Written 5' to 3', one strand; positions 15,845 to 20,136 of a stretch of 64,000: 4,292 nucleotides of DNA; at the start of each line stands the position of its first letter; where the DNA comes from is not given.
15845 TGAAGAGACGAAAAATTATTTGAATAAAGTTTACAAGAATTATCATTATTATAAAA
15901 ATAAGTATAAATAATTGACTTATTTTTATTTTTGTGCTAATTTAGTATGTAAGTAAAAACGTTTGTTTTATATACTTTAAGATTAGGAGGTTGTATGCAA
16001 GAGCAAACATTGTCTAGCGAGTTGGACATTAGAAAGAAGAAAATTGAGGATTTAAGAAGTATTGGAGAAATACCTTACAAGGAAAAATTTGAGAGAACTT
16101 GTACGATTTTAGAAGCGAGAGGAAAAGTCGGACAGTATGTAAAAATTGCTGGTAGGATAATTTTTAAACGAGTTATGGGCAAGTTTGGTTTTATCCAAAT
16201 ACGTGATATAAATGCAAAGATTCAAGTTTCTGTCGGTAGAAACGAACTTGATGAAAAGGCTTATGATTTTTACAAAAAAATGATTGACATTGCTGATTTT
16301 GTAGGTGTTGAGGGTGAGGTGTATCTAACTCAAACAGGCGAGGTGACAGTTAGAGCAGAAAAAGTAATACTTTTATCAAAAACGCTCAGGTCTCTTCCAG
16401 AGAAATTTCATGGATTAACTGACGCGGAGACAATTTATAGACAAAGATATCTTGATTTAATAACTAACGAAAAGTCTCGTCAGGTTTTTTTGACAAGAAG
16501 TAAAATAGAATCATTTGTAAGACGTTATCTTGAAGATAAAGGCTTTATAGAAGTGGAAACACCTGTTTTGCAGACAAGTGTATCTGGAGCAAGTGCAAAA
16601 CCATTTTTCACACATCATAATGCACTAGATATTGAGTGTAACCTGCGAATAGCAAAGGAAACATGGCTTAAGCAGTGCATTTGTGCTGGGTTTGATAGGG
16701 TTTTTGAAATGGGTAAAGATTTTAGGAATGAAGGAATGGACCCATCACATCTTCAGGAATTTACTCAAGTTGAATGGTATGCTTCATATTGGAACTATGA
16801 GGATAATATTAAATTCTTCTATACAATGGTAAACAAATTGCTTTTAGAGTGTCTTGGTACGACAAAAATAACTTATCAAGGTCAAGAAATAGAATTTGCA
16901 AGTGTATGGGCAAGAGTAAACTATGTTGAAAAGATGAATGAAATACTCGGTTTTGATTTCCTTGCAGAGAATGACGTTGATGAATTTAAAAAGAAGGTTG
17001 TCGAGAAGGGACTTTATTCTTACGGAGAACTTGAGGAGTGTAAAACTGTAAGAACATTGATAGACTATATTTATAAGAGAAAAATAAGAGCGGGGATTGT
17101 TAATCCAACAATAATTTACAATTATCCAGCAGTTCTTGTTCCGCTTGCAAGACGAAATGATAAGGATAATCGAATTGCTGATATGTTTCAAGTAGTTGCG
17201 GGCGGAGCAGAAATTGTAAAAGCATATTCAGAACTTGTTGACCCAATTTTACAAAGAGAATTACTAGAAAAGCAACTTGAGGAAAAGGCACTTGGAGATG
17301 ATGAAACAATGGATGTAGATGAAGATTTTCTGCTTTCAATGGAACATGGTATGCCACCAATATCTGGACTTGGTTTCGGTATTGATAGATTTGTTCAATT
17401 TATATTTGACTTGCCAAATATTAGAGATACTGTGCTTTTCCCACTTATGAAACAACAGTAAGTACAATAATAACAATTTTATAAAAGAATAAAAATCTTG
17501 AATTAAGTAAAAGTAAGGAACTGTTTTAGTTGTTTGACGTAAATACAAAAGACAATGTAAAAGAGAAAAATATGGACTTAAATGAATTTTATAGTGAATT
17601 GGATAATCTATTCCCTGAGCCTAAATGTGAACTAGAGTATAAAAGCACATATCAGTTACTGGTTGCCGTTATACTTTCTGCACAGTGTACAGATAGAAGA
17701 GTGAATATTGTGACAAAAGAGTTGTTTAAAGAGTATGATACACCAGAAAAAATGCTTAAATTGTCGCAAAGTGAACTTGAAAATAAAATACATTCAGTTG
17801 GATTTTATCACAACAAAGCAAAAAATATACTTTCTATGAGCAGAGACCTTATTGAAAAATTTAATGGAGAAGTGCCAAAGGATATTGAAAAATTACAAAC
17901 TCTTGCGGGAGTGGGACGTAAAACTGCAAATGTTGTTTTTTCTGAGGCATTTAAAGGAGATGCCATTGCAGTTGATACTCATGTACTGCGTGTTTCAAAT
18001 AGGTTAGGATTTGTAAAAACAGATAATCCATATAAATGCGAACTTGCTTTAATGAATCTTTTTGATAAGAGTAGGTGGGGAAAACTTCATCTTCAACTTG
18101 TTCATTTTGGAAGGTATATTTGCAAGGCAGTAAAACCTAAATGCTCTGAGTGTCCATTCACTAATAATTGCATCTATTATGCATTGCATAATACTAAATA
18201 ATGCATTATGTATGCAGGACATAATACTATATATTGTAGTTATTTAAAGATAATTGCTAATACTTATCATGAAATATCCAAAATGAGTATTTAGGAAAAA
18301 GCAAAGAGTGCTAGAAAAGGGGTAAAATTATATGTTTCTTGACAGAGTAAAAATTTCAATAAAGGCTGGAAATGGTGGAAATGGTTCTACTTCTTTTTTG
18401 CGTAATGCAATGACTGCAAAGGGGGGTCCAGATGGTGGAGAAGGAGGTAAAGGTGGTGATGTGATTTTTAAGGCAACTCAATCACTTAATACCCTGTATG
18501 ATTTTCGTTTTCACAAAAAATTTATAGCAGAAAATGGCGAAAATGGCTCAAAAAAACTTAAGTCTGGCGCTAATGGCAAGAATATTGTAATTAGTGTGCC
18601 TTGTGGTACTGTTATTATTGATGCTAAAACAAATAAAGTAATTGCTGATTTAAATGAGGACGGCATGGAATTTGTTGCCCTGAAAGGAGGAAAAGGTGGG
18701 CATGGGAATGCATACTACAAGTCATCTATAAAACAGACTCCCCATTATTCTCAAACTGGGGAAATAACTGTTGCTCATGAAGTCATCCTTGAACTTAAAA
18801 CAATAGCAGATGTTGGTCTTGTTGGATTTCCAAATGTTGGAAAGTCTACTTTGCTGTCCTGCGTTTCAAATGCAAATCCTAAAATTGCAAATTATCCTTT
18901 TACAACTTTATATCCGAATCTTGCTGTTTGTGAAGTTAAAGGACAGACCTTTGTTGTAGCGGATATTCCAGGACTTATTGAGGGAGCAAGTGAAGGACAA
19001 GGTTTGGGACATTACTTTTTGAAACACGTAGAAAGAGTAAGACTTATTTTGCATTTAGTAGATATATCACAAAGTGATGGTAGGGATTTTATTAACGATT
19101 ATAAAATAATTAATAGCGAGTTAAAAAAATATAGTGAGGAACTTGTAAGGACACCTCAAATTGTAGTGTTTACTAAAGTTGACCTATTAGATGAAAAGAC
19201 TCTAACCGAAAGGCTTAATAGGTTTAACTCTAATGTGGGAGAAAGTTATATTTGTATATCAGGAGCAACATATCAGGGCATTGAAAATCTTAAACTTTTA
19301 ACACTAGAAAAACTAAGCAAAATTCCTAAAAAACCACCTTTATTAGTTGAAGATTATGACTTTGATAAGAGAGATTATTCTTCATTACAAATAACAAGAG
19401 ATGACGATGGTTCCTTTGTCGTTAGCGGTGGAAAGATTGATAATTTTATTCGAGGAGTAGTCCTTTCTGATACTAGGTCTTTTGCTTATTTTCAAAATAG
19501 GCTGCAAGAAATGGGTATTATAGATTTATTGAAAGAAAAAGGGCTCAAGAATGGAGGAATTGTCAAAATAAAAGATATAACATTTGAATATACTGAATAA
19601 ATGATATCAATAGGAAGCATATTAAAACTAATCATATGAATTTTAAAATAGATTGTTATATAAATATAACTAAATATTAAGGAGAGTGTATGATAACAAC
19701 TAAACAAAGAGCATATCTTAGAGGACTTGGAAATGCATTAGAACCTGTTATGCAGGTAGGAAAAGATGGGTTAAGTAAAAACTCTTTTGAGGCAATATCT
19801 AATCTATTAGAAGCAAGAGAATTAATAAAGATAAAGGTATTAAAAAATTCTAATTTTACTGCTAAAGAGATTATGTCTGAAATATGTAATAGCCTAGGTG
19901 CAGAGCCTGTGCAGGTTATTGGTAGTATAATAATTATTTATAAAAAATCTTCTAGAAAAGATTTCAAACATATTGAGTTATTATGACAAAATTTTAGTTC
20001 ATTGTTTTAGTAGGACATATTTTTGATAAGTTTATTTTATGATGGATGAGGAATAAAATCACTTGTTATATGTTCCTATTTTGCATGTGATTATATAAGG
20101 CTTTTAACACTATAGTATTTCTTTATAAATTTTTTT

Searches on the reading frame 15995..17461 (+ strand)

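Call 28: search_protein_families(library=ncbifam, proteins=[window:15995-17461:+])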
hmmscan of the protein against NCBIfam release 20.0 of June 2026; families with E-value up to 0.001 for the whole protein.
window:15995-17461:+ (488 aa): 18 families
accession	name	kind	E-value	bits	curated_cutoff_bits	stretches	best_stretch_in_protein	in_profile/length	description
NF001756.1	PRK00484.1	subfamily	8.3e-161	535.9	468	1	10-488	4-488/488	lysine--tRNA ligase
TIGR00499.1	lysS_bact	equivalog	1.2e-148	495.9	427.6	1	8-487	4-494/496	lysine--tRNA ligase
NF002821.0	PRK02983.1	equivalog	2.5e-123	413.2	742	1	3-487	615-1100/1102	bifunctional lysylphosphatidylglycerol synthetase/lysine--tRNA ligase LysX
NF009101.0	PRK12445.1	subfamily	5.9e-115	384.7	1026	1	49-488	68-504/505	lysine--tRNA ligase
TIGR00462.1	genX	equivalog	7.4e-48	163.5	286.9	1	167-482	3-304/304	EF-P lysine aminoacylase EpmA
NF006828.0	PRK09350.1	equivalog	9.6e-44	149.9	264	1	162-484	13-322/325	elongation factor P--(R)-beta-lysine ligase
NF003483.0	PRK05159.1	equivalog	9.1e-38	130.2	353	1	39-483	9-430/438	aspartate--tRNA(Asn) ligase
TIGR00458.1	aspS_nondisc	equivalog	4.8e-36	124.7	368.4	2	45-314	11-284/428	aspartate--tRNA(Asn) ligase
NF001750.0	PRK00476.1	equivalog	2.9e-35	121.7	443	2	35-303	8-281/590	aspartate--tRNA ligase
TIGR00459.1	aspS_bact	equivalog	2.1e-34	118.8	373.85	2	42-293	12-266/586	aspartate--tRNA ligase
NF003037.0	PRK03932.1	equivalog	4e-30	105.2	414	1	41-487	11-447/451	asparagine--tRNA ligase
TIGR00457.1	asnS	equivalog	1.7e-28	99.6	342.6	1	39-486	8-450/455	asparagine--tRNA ligase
NF009460.0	PRK12820.1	equivalog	5.9e-21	74.2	1379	2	149-315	158-312/723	bifunctional aspartyl-tRNA synthetase/aspartyl/glutamyl-tRNA amidotransferase subunit C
NF005054.0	PRK06462.1-4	equivalog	1.5e-10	40.7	309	1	155-298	15-169/318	asparagine synthetase A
NF005052.0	PRK06462.1-1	equivalog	4.9e-09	35.7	368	1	152-483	36-344/353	asparagine synthetase A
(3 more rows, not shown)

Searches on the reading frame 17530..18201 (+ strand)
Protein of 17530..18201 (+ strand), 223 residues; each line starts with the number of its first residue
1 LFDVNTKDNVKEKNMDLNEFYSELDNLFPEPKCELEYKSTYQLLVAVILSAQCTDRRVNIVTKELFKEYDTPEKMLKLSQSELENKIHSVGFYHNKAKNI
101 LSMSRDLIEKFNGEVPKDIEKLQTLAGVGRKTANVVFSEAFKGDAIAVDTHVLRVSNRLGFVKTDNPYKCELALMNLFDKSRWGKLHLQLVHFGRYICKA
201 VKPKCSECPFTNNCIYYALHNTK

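Call 10: search_protein_families(library=pfam, proteins=[window:17530-18201:+])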
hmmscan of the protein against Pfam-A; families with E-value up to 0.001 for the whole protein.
window:17530-18201:+ (223 aa): 4 families
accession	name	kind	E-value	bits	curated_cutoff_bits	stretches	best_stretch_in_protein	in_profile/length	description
PF00730.31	HhH-GPD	-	9.5e-25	87.5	26.2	1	45-178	1-106/108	HhH-GPD superfamily base excision DNA repair protein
PF00633.29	HHH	-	5.6e-07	29.5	24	1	110-138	1-29/30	Helix-hairpin-helix motif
PF22175.2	Ogg-HhH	-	0.00054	20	27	1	38-164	18-147/173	8-oxoguanine DNA glycosylase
PF10576.14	EndIII_4Fe-2S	-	0.0008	20.1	20.5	1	198-214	1-17/17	Iron-sulfur binding domain of endonuclease III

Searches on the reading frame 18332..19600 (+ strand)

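Call 10: search_protein_families(library=pfam, proteins=[window:18332-19600:+])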
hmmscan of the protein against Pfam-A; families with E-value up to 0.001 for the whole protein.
window:18332-19600:+ (422 aa): 4 families
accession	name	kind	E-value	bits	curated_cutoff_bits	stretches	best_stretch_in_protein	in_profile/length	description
PF01018.28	GTP1_OBG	-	7.9e-56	188.4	27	1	4-157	2-155/155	GTP1/OBG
PF01926.29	MMR_HSR1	-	5.3e-26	91.4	21.9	1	160-282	1-113/113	50S ribosome-binding GTPase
PF09269.16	DUF1967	-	3.9e-18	65.7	27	1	353-420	2-70/70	Domain of unknown function (DUF1967)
PF02421.24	FeoB_N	-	5.6e-12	45.9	27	1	161-321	3-153/156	Ferrous iron transport protein B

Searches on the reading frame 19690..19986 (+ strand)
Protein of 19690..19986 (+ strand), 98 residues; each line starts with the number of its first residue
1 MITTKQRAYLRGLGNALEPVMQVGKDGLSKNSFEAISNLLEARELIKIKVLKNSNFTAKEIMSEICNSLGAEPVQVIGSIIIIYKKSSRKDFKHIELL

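Call 28: search_protein_families(library=ncbifam, proteins=[window:19690-19986:+])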
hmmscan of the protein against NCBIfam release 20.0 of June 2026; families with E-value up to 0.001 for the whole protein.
window:19690-19986:+ (98 aa): 2 families
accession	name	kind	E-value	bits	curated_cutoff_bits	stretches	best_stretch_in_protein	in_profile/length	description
TIGR00253.1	RNA_bind_YhbY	equivalog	5.6e-23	81.3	78.5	1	2-97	1-94/96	ribosome assembly RNA-binding protein YhbY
NF007669.0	PRK10343.1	equivalog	1.2e-14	54.3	175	1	2-89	3-90/97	ribosome assembly RNA-binding protein YhbY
